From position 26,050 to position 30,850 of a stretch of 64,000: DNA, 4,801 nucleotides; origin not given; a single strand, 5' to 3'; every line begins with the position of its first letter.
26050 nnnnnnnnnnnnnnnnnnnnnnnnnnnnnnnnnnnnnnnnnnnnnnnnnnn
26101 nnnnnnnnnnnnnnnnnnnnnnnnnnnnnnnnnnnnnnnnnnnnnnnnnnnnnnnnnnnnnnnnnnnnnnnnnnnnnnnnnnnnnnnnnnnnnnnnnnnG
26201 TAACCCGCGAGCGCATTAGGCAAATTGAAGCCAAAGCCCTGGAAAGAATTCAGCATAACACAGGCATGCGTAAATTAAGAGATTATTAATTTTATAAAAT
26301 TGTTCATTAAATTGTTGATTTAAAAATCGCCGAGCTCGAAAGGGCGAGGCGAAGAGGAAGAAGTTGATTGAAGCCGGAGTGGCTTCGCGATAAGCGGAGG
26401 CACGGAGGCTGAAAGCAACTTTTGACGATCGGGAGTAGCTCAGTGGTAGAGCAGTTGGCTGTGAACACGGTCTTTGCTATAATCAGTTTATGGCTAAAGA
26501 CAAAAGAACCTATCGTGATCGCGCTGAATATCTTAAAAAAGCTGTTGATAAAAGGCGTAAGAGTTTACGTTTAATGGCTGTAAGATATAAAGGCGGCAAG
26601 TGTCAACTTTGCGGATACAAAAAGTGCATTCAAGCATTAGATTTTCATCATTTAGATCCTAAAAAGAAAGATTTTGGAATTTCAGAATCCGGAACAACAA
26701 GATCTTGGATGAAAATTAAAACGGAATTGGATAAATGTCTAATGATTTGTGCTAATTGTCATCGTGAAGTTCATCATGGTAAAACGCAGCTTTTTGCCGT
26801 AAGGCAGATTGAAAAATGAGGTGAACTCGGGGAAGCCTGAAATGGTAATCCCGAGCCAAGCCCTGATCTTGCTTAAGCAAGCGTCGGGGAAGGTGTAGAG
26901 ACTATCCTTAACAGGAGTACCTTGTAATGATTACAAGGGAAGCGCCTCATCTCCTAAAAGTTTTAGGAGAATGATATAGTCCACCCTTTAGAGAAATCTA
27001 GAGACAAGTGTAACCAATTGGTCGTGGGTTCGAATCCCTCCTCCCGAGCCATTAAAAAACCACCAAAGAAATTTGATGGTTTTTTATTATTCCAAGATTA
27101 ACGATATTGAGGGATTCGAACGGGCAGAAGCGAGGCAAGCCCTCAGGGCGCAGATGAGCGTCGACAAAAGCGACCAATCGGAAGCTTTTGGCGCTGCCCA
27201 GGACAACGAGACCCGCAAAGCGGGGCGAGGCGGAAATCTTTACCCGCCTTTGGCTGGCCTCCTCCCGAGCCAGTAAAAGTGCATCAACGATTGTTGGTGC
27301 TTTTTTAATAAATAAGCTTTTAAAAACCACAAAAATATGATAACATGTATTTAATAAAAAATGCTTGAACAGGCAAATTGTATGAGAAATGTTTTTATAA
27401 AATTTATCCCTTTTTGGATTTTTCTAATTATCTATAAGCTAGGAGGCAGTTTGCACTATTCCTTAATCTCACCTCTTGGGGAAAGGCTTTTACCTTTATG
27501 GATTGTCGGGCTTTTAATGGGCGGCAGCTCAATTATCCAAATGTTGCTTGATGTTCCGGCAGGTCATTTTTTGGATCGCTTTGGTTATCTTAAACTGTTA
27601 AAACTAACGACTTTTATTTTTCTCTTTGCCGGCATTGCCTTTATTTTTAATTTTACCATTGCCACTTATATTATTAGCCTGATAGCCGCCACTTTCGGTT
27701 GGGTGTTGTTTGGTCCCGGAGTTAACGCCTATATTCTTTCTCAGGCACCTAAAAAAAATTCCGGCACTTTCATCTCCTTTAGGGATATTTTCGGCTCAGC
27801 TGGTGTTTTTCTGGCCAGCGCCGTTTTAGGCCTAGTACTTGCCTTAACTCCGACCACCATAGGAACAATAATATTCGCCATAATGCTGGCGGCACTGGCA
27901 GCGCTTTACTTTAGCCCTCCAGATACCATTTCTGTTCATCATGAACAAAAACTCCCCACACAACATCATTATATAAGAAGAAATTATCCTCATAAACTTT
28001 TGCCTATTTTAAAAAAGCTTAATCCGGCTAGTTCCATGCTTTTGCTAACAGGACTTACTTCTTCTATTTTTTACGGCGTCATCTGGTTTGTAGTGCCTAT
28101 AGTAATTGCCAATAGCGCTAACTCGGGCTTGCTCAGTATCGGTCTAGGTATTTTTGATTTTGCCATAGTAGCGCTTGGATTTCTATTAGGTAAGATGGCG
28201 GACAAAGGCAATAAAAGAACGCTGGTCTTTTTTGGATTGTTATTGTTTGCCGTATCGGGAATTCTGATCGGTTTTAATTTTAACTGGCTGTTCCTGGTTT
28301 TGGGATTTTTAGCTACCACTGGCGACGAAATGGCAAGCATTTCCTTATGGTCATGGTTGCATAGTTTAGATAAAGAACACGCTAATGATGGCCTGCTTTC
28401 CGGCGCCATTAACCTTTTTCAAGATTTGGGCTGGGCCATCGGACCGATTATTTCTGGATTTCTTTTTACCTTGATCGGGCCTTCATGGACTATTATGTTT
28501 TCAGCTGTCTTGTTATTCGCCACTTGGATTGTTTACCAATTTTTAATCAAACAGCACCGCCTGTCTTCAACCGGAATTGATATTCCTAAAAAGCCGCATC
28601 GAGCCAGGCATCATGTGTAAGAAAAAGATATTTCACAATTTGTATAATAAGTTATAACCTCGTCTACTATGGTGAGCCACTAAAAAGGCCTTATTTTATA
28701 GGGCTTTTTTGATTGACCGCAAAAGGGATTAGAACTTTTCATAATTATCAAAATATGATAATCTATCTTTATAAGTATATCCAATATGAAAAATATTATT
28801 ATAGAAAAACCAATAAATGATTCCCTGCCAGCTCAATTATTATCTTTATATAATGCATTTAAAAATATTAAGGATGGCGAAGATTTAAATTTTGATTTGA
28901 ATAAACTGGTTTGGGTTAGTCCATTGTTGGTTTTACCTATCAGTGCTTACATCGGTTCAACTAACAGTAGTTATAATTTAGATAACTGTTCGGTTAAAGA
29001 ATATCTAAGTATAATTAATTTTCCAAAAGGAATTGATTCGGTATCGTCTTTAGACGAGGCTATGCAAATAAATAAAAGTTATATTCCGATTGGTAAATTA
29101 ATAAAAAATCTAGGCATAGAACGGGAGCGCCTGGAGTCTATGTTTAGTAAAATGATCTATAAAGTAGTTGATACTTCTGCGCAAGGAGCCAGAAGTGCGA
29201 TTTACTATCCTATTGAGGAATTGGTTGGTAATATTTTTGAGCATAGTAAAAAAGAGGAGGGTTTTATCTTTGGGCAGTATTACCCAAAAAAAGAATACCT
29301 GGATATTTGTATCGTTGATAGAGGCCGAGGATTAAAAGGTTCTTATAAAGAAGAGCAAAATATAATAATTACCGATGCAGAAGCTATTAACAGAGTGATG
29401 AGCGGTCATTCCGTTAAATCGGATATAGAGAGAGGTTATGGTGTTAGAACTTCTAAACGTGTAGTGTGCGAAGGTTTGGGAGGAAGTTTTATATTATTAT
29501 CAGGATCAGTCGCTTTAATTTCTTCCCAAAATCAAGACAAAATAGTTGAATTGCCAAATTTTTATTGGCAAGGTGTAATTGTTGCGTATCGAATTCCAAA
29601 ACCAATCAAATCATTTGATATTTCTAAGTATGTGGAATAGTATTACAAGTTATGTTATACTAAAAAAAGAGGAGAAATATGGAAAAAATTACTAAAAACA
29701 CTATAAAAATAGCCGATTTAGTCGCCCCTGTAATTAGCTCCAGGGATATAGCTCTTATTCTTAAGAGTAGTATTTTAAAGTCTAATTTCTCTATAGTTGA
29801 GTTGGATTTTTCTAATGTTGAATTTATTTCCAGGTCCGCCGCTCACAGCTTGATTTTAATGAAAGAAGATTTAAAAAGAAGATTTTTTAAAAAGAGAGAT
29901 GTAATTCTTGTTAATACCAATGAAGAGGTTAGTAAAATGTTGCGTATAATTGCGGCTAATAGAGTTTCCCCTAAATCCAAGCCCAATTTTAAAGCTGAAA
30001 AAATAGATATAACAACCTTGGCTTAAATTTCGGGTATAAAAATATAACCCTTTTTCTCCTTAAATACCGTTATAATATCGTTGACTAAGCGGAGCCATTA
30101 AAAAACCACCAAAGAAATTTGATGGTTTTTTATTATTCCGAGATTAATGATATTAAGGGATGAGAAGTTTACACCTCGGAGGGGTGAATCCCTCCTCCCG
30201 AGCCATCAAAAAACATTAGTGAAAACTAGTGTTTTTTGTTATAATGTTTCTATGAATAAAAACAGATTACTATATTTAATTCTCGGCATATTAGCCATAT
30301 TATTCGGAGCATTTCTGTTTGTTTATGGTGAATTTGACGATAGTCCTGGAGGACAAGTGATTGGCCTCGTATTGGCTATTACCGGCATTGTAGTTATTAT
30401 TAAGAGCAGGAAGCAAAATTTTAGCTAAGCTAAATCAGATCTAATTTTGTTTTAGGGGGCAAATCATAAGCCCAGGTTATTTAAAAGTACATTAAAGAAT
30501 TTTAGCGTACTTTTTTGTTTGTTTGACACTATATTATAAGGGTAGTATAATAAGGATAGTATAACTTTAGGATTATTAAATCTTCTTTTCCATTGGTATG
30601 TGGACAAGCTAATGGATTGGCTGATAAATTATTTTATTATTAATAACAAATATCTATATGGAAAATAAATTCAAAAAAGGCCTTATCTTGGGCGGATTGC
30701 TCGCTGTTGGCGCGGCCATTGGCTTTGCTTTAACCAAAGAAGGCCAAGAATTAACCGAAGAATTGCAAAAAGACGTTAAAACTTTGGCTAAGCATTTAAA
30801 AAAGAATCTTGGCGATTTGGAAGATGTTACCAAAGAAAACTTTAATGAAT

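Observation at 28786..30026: Orphan GHKL-ATPase plus STAS-like (DUF4325-like) two-gene module inside the repeat-bounded cassette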

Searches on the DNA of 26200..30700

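Call 28: search_rna_families(source=window, start=26200, end=30700, threshold=evalue, max_evalue=1, show_alignments=3)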
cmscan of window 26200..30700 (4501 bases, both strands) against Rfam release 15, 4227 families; matches with E-value up to 1: 2.
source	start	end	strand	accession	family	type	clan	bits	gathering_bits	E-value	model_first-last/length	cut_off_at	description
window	26723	27003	+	RF00028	Intron_gpI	Intron;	-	71.6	50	2.3e-17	1-253/253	no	Group I catalytic intron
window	27228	27372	-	RF00629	P24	Gene;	-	15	100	0.73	1-255/255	no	Pseudomonas sRNA P24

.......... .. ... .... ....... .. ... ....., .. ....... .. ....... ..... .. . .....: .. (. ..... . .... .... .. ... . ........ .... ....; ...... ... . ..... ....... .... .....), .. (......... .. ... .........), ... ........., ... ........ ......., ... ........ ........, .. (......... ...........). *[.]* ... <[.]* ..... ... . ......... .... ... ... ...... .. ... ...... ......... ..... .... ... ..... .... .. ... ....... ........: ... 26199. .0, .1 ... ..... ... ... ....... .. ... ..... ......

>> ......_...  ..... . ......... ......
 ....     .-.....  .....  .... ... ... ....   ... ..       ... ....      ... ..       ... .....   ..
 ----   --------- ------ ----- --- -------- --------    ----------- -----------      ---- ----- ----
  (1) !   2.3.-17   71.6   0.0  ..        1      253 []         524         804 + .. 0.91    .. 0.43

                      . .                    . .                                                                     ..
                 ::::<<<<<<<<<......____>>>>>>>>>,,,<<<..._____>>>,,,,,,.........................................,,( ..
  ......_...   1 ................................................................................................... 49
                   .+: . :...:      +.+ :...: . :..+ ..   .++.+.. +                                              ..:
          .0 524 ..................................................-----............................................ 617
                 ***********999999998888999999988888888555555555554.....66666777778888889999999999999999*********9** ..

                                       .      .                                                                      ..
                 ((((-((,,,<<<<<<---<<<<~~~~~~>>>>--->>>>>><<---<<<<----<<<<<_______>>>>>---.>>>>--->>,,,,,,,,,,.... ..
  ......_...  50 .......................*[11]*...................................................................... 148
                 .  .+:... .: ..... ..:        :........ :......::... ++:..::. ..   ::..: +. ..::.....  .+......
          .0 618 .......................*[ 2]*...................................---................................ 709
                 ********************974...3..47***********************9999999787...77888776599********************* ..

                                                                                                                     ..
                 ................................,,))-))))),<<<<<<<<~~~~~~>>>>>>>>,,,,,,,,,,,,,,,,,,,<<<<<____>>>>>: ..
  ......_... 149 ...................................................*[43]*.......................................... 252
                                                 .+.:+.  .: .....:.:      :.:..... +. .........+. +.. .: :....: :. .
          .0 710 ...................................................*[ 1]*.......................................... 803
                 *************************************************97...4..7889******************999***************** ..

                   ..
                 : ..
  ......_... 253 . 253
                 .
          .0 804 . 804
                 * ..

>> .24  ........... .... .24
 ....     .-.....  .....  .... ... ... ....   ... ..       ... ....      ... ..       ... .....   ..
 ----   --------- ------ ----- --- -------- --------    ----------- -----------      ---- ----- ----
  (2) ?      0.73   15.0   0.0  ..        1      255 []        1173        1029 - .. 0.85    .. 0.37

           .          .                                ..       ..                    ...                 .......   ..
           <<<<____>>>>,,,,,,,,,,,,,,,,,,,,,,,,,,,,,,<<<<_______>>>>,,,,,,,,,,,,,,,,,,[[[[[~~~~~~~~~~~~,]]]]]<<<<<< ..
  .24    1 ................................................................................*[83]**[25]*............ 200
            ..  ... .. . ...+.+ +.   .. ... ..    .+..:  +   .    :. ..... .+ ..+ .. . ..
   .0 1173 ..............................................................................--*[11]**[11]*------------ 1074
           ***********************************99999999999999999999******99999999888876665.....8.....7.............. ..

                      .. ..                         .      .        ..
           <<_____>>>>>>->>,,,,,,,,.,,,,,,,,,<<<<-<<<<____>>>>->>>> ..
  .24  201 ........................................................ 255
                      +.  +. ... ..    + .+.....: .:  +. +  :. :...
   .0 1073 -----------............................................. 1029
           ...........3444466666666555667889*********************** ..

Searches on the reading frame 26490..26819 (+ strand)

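Call 3: search_protein_families(library=pfam, proteins=[window:26490-26819:+], max_evalue=1)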
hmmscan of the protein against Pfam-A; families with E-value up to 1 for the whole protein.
window:26490-26819:+ (109 aa): 3 families
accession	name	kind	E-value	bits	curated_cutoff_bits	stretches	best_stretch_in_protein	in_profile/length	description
PF01844.29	HNH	-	0.00036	21.1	21.4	1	38-96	1-46/47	HNH endonuclease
PF08274.17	Zn_Ribbon_YjdM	-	0.017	15.6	30.8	1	81-93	16-28/30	PhnA Zinc-Ribbon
PF07313.18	AmiA-like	-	0.17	11.8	27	1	4-59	34-87/202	N-acetylmuramoyl-L-alanine amidase-like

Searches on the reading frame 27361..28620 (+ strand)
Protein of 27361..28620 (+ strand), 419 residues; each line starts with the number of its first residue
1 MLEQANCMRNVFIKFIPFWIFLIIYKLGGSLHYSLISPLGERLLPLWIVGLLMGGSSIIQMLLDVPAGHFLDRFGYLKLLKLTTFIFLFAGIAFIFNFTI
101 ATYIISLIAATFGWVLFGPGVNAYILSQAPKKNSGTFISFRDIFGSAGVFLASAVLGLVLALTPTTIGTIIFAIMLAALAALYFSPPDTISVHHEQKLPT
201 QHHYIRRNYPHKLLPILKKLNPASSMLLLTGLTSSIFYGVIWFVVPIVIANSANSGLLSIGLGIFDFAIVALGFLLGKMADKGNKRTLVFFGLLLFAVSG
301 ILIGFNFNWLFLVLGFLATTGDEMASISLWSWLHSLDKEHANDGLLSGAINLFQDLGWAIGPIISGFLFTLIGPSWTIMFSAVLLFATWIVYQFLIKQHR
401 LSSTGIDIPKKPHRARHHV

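Call 3: search_protein_families(library=pfam, proteins=[window:27361-28620:+], max_evalue=1)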
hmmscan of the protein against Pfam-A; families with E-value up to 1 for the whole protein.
window:27361-28620:+ (419 aa): 2 families
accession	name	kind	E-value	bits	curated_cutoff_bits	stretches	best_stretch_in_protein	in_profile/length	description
PF07690.21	MFS_1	-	8.5e-30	104.3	33.4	2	15-336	9-322/347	Major Facilitator Superfamily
PF15128.11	T_cell_tran_alt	-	0.16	12.2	27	1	94-129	26-61/92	T-cell leukemia translocation-altered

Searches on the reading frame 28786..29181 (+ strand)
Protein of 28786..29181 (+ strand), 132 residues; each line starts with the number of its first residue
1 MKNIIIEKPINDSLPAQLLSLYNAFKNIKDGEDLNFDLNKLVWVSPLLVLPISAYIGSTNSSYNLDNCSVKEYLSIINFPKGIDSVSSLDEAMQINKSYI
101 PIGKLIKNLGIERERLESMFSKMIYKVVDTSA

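Call 63: predict_structure(alignment_id=A4)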
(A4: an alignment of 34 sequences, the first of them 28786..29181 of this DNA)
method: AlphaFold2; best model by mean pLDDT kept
length: 132 residues; sequences in the alignment: 34
mean_pLDDT: 88.2   pTM: 0.78
mean pLDDT of the five models: 88.2, 88.1, 87.8, 86.3, 76.6
residues with pLDDT >= 90: 64; 70-90: 65; 50-70: 2; < 50: 1
segments of 3 or more residues with pLDDT < 50: none
pLDDT, mean of each block of 10 residues (from residue 1): 92 89 92 95 88 94 94 92 89 81 85 88 77 49
secondary structure, 60 per line:
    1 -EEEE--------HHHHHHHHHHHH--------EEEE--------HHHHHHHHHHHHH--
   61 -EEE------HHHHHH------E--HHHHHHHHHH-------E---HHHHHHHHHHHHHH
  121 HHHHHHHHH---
elements in order: E2-5 H14-25 E34-37 H46-58 E62-64 H71-76 H86-95 H107-129

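Call 65: fold_search(model_id=the predicted structure, library=pdb)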
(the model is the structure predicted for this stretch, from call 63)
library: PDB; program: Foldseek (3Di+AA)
matches with E <= 10: 246; with E <= 0.001: 0
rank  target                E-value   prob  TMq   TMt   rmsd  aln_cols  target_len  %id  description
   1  4hyl_A                2.6e-01  0.54  0.41  0.47  10.0       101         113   12  The crystal structure of an anti-sigma-factor antagonist from Haliangium ochraceum DSM 14365 (released 2012-11-28)
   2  8k70_B                5.1e-01  0.10  0.28  0.25  11.6       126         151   14  Structural basis for the distinct roles of non-conserved Pro116 and conserved Tyr124 of BCH domain of yeast p50RhoGAP (released 2024-05-29)
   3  8k70_A                5.1e-01  0.07  0.22  0.20  11.9       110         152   16  Structural basis for the distinct roles of non-conserved Pro116 and conserved Tyr124 of BCH domain of yeast p50RhoGAP (released 2024-05-29)
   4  8yd4_H                5.8e-01  0.28  0.29  0.24   4.4        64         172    8  CryoEM structure of apo M. tuberculosis ClpP1P2 (released 2025-02-12)
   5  6m36_H                8.6e-01  0.28  0.39  0.48   6.4       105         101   12  The crystal structure of B. subtilis RsbV/RsbW complex in the monoclinic crystal form (released 2020-07-15)
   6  4hyl_B                9.2e-01  0.16  0.36  0.40  10.4       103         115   14  The crystal structure of an anti-sigma-factor antagonist from Haliangium ochraceum DSM 14365 (released 2012-11-28)
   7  6zy3_B                1.1e+00  0.23  0.36  0.45   4.4        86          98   16  Cryo-EM structure of MlaFEDB in complex with phospholipid (released 2020-11-25)
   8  4hnk_N                1.1e+00  0.10  0.23  0.20   6.8        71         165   14  Crystal structure of an Enzyme (released 2012-12-05)
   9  4m9c_A                1.1e+00  0.04  0.18  0.13  14.4       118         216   12  WeeI from Acinetobacter baumannii AYE (released 2013-10-02)
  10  4gm2_G                1.1e+00  0.13  0.26  0.21   5.1        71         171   14  The crystal structure of a peptidase from plasmodium falciparum (released 2012-12-05)
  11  1vc1_A                1.1e+00  0.11  0.30  0.34   8.8       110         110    9  Crystal structure of the TM1442 protein from Thermotoga maritima, a homolog of the Bacillus subtilis general stress re (released 2004-09-28)
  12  3t9p_B                1.1e+00  0.11  0.30  0.14  12.0       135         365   11  Crystal structure of a putative mandelate racemase/muconate lactonizing enzyme family protein from Roseovarius (released 2011-08-17)
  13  3mgl_A                1.2e+00  0.15  0.36  0.37  11.8       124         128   10  Crystal structure of permease family protein from Vibrio cholerae (released 2010-04-21)
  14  4gm2_A                1.2e+00  0.12  0.25  0.20   5.5        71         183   14  The crystal structure of a peptidase from plasmodium falciparum (released 2012-12-05)
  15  7e0w_A                1.2e+00  0.04  0.21  0.19  11.9       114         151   16  Crystal Structure of BCH domain from S. pombe (released 2021-03-31)
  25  6m36_B                1.7e+00  0.20  0.40  0.49   5.7       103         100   13  The crystal structure of B. subtilis RsbV/RsbW complex in the monoclinic crystal form (released 2020-07-15)
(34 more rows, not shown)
